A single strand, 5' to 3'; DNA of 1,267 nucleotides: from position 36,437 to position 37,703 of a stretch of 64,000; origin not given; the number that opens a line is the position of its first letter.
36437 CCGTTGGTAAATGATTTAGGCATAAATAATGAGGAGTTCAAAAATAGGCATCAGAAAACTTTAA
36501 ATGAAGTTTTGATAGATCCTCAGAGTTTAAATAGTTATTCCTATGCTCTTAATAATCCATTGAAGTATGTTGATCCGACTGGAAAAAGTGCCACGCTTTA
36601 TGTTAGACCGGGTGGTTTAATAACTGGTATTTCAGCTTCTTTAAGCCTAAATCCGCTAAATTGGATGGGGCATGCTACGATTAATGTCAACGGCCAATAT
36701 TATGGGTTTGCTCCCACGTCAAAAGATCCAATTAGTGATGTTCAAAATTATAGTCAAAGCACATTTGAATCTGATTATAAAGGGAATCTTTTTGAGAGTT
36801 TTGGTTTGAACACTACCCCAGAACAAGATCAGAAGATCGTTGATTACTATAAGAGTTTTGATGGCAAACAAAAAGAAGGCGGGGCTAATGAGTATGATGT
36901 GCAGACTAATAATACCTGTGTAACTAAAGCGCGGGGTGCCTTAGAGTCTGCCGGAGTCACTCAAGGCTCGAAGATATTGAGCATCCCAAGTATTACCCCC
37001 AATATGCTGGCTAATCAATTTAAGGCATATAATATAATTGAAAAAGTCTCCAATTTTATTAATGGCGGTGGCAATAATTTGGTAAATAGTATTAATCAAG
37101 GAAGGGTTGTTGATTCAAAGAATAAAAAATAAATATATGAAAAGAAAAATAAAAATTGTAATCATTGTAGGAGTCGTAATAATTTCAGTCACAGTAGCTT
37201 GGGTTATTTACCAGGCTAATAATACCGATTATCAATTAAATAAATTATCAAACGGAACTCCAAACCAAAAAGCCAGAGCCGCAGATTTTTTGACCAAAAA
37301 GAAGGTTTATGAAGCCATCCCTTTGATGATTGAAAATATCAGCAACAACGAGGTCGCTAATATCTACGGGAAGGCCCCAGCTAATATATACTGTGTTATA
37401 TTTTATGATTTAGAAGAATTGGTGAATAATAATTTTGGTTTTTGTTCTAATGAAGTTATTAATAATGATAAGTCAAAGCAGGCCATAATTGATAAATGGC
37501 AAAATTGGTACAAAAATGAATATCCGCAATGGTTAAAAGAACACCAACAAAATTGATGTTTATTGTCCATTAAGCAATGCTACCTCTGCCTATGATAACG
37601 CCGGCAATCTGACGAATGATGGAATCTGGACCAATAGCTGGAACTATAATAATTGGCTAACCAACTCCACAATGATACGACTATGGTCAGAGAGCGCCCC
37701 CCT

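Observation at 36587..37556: Unclassified RHS toxin tip plus a tightly coupled TM immunity candidate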

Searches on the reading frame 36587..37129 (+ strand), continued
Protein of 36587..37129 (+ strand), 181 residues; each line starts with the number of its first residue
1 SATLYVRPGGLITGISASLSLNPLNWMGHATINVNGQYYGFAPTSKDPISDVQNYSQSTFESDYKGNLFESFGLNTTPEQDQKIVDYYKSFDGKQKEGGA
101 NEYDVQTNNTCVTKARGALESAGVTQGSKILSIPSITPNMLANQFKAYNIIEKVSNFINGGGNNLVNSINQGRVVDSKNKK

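Call 64: find_encoding_contigs(protein=P0009, flank=3000, max_places=2)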
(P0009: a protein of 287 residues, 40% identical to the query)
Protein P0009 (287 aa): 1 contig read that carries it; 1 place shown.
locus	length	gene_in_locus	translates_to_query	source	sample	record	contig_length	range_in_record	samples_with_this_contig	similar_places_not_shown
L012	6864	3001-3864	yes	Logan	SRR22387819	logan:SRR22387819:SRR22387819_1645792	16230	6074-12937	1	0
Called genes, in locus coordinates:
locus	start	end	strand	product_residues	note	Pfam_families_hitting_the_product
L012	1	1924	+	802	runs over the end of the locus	-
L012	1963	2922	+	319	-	PF00565:SNase, PF05901:Excalibur (weak)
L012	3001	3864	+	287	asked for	-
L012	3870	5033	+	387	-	-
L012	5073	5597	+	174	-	-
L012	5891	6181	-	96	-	PF14213:DUF4325 (weak)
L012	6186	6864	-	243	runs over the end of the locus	-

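Call 65: find_encoding_contigs(protein=P0010, flank=3000, max_places=2)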
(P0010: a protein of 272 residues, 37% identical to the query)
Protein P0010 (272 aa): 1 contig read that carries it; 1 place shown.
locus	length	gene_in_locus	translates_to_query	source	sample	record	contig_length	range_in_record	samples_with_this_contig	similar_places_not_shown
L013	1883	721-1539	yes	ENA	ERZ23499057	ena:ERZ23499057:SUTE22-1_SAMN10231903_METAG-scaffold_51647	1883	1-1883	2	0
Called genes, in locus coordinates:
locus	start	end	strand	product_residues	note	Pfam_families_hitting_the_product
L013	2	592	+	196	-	?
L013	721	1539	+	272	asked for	-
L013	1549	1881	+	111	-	?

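Call 74: search_dna_similar(query=window:36587-37129:+, collection=plasmids, mode=protein, max_evalue=1, max_rows=10)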
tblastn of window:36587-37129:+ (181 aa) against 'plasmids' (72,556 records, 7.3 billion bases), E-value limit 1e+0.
No match.
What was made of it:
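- Tried and rejected: tblastn of the tip against plasmids (call 74).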

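Call 85: search_protein_families(library=phrogs, proteins=[window:36587-37129:+], max_evalue=1)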
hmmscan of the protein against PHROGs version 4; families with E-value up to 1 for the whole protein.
window:36587-37129:+ (181 aa): 1 family
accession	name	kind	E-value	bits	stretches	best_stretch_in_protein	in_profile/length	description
phrog_19809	-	unknown function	0.038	15.4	1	29-91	16-74/85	-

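Call 86: search_protein_families(library=padloc, proteins=[window:36587-37129:+], max_evalue=1)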
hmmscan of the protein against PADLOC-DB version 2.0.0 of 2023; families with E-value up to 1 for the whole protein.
window:36587-37129:+ (181 aa): 0 families

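Call 87: fold_search(model_id=the predicted structure, library=viral)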
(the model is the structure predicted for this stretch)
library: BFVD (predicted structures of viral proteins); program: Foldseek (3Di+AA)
matches with E <= 10: 180; with E <= 0.001: 0
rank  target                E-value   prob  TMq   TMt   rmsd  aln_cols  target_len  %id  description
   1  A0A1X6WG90            1.4e-03  0.93  0.34  0.31  16.3       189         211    9  (no name in the UniProt tables at hand)
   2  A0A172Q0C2            2.1e-03  1.00  0.49  0.52   6.6       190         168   12  Uncharacterized protein [Acinetobacter phage vB_AbaM_ME3]
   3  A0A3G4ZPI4            5.6e-03  0.98  0.47  0.24   7.1       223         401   12  Uncharacterized protein [Terrestrivirus sp.]
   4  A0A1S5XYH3            6.0e-03  0.99  0.50  0.45   7.2       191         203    8  (no name in the UniProt tables at hand)
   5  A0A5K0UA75            8.7e-03  0.95  0.46  0.30   8.5       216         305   11  Uncharacterized protein [Yasminevirus sp. GU-2018]
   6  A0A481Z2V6            2.2e-02  0.91  0.41  0.35  13.0       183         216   12  Lecithin retinol acyltransferase [Pithovirus LCPAC102]
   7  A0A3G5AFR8            3.9e-02  0.60  0.38  0.31  11.5       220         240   11  Uncharacterized protein [Solivirus sp.]
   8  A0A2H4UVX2            4.9e-02  0.75  0.39  0.36  14.2       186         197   13  PPPDE domain-containing protein [Bodo saltans virus]
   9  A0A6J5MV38            8.1e-02  0.66  0.35  0.36   8.5       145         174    7  Uncharacterized protein [uncultured Caudovirales phage]
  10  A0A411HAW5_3          1.6e-01  0.41  0.38  0.08  14.7       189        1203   12  (no name in the UniProt tables at hand)
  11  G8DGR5                1.7e-01  0.63  0.42  0.33   7.1       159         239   12  (no name in the UniProt tables at hand)
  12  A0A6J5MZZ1            2.1e-01  0.14  0.29  0.27  12.7       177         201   14  Uncharacterized protein [uncultured Caudovirales phage]
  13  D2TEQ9                2.2e-01  0.66  0.47  0.39   5.7       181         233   10  (no name in the UniProt tables at hand)
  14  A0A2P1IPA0            3.0e-01  0.04  0.15  0.08  17.5       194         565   10  Genome polyprotein (Fragment) [Sicinivirus sp.]
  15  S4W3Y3                3.2e-01  0.38  0.37  0.28   9.8       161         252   10  Endopeptidase incomplete domain containing protein [Pandoravirus salinus]
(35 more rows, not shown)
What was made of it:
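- The named viral Foldseek hits are LRAT, PPPDE and 'permuted papain-like amidase' (call 87).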

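Call 88: list_cluster_members(proteins=[L009:603-2009:+, L009:2017-3018:+, L009:3061-3411:+, L011:362-1165:+, L012:1963-2919:+, L008:72-3998:+, L008:7216-8118:+, L008:9496-10134:+])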
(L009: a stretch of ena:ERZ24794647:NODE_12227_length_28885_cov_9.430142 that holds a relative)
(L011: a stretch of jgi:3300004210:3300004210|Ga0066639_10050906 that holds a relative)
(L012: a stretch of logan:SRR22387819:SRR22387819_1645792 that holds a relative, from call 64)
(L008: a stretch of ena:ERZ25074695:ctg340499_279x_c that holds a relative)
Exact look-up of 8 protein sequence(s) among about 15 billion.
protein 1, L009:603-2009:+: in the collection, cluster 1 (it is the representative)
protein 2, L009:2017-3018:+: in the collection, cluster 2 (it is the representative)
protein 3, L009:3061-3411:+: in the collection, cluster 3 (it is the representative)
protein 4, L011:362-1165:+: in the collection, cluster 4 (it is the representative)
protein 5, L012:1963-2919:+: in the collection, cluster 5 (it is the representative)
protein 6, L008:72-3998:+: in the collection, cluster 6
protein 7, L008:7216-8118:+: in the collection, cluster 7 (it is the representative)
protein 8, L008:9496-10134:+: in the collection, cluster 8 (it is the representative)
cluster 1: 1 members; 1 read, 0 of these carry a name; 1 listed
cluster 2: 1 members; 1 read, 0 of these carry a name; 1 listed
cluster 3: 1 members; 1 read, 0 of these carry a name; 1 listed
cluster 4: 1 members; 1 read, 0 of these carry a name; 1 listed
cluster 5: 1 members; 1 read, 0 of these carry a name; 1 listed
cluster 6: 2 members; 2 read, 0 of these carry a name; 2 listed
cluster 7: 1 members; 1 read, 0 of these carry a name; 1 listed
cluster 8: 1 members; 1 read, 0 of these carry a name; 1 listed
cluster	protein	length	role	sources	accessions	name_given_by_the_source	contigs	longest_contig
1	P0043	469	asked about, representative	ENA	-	-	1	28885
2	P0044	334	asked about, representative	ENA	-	-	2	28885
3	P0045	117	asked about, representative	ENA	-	-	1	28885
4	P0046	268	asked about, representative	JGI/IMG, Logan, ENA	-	-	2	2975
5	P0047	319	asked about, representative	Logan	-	-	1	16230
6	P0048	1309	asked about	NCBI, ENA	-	-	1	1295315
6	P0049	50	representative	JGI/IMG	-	-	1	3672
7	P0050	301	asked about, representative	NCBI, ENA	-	-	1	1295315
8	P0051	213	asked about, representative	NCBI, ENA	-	-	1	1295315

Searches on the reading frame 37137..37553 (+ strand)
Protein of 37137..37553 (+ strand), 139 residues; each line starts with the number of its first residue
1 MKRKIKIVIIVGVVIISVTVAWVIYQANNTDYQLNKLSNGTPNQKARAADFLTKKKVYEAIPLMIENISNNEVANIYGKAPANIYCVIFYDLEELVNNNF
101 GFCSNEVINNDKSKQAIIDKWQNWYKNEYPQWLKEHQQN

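Call 7: search_protein_families(library=pfam, proteins=[window:37137-37553:+], max_evalue=10)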
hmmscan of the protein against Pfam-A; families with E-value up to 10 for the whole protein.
window:37137-37553:+ (139 aa): 1 family
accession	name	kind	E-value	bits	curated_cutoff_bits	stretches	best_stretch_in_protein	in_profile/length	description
PF14155.11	DUF4307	-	0.028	14.7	27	1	3-37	3-38/111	Domain of unknown function (DUF4307)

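Call 8: search_protein_families(library=ncbifam, proteins=[window:37137-37553:+], max_evalue=10)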
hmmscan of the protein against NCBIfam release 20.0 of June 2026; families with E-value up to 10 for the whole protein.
window:37137-37553:+ (139 aa): 0 families

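Call 19: find_homologous_proteins(query=window:37137-37553:+, max_evalue=0.01)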
Query window:37137-37553:+ (139 aa): 3 proteins with E <= 0.01 among 8 candidates.
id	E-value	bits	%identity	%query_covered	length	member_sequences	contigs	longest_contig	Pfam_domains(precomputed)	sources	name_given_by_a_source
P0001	4.1e-86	304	100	100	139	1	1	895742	-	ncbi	-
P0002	1.9e-59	217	75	85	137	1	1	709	-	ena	-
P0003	3.1e-43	165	54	100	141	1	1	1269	-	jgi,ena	-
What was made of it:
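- Checked: Homologues and the database entry P0001 (139 aa, 100% identical) support the ATG (call 19).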

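Call 20: find_encoding_contigs(protein=P0003, flank=10000)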
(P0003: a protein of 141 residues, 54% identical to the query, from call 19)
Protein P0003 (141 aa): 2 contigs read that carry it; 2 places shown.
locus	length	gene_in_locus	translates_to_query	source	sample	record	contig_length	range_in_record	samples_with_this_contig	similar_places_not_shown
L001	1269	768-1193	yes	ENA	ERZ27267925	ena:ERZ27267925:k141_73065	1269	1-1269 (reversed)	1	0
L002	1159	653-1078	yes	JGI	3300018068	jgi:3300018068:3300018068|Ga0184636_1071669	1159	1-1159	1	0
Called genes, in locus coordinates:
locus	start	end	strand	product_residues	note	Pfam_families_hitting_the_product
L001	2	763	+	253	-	?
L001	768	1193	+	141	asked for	-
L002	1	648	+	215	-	?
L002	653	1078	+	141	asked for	-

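Call 21: find_encoding_contigs(protein=P0002, flank=10000)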
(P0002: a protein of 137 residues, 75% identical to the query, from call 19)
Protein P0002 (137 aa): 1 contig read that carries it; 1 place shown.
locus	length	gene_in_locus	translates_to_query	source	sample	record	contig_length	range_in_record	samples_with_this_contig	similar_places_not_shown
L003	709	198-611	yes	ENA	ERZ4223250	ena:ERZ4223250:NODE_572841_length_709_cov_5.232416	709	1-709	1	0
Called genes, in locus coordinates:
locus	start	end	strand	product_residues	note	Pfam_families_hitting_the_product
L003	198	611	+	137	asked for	-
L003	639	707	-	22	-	?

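Call 22: find_encoding_contigs(protein=P0001, flank=10000)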
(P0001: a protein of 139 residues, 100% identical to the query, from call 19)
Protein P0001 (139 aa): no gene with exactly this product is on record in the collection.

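Call 60: list_cluster_members(proteins=[P0001, P0005, P0004, P0007])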
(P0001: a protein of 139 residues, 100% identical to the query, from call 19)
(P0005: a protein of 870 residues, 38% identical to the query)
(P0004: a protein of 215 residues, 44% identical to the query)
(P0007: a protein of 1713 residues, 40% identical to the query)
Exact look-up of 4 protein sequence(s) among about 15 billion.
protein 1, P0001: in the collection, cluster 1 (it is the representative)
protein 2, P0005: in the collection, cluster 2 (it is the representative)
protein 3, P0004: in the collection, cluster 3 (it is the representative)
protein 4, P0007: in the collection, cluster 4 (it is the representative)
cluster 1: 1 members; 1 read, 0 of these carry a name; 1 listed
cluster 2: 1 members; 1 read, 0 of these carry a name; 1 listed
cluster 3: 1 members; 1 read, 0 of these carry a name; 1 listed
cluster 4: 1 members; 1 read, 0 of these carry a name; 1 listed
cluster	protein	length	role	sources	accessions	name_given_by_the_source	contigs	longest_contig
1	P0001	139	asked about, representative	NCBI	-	-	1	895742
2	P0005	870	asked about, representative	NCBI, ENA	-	-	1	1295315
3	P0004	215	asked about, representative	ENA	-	-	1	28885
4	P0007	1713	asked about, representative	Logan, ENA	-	-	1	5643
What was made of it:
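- Tried and rejected: Taxon names for the contigs carrying relatives could not be obtained (calls 60, 88).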

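Call 68: search_protein_families(library=pfam, alignment_id=A4, max_evalue=10)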
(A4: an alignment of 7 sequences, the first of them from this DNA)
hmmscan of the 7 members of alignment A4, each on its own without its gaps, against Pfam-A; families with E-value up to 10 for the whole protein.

A. member 1, seq(139 aa): 1 family
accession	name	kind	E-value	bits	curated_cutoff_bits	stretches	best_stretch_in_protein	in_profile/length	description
PF14155.11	DUF4307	-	0.028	14.7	27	1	3-37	3-38/111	Domain of unknown function (DUF4307)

B. families by the number of members that match (of 7 scanned): 14 families
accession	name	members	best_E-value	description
PF12420.13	DUF3671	1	0.02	Fam-L, Fam-M like protein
PF14155.11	DUF4307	1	0.028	Domain of unknown function (DUF4307)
PF13567.11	DUF4131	1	0.062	Domain of unknown function (DUF4131)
PF09716.15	ETRAMP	1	0.081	Malarial early transcribed membrane protein (ETRAMP)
PF24354.1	NDNF_N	1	0.11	Neuron-derived neurotrophic factor, N-terminal domain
PF12725.13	DUF3810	1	0.11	Protein of unknown function (DUF3810)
PF11228.13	DUF3027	1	0.13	Protein of unknown function (DUF3027)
PF14055.11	NVEALA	1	0.2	NVEALA protein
PF13646.12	HEAT_2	1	0.24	HEAT repeats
PF25132.1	TYW2_N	1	0.24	TYW2 N-terminal domain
PF15938.10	DUF4750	1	0.76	Domain of unknown function (DUF4750)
PF22852.1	SoxE_N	1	1.3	Sulfocyanin, N-terminal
PF11337.13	DUF3139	1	2.3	Protein of unknown function (DUF3139)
PF17009.10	DUF5090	1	5.8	Domain of unknown function (DUF5090)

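Call 69: search_solved_structures(query=A4, max_evalue=10, show_alignments=2)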
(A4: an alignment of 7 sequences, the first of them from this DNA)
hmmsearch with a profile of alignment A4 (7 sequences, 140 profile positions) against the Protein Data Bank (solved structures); distinct sequences matched with E-value up to 10: 1.
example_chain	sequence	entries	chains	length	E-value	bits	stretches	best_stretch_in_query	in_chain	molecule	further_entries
10lk_d2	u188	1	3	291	0.051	16.7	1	10-66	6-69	HEAT repeat domain-containing protein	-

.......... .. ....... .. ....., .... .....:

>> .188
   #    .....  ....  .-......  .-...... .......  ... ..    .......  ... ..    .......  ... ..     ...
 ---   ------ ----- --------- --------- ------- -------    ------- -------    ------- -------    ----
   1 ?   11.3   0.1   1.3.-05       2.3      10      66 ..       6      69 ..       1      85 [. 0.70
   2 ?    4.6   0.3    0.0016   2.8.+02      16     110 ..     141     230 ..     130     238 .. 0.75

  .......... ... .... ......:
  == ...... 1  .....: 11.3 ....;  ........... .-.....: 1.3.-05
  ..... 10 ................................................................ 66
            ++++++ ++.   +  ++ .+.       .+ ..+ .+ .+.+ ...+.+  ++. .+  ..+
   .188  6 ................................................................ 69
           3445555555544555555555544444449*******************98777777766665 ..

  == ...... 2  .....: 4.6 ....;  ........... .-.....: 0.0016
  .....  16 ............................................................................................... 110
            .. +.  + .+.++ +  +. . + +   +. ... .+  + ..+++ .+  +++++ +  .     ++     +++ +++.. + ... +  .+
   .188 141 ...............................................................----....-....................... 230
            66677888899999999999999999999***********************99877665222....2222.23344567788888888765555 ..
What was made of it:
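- Tried and rejected: The HEAT-repeat idea has only weak support (HEAT_2 E=0.24; PDB 10lk_d2 E=0.05; calls 68, 69) and is left open.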

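Call 85: search_protein_families(library=phrogs, proteins=[window:37137-37553:+], max_evalue=1)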
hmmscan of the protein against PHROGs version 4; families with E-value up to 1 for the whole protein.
window:37137-37553:+ (139 aa): 3 families
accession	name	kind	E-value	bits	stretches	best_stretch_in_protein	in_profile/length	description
phrog_34061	-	unknown function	0.001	19.3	1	6-111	210-313/353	-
phrog_2466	-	lysis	0.023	15.5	1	2-53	3-53/172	Rz-like spanin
phrog_37230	-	unknown function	0.12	13.6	0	41-106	32-91/92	-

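Call 86: search_protein_families(library=padloc, proteins=[window:37137-37553:+], max_evalue=1)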
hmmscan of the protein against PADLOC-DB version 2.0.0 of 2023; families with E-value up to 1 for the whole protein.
window:37137-37553:+ (139 aa): 0 families
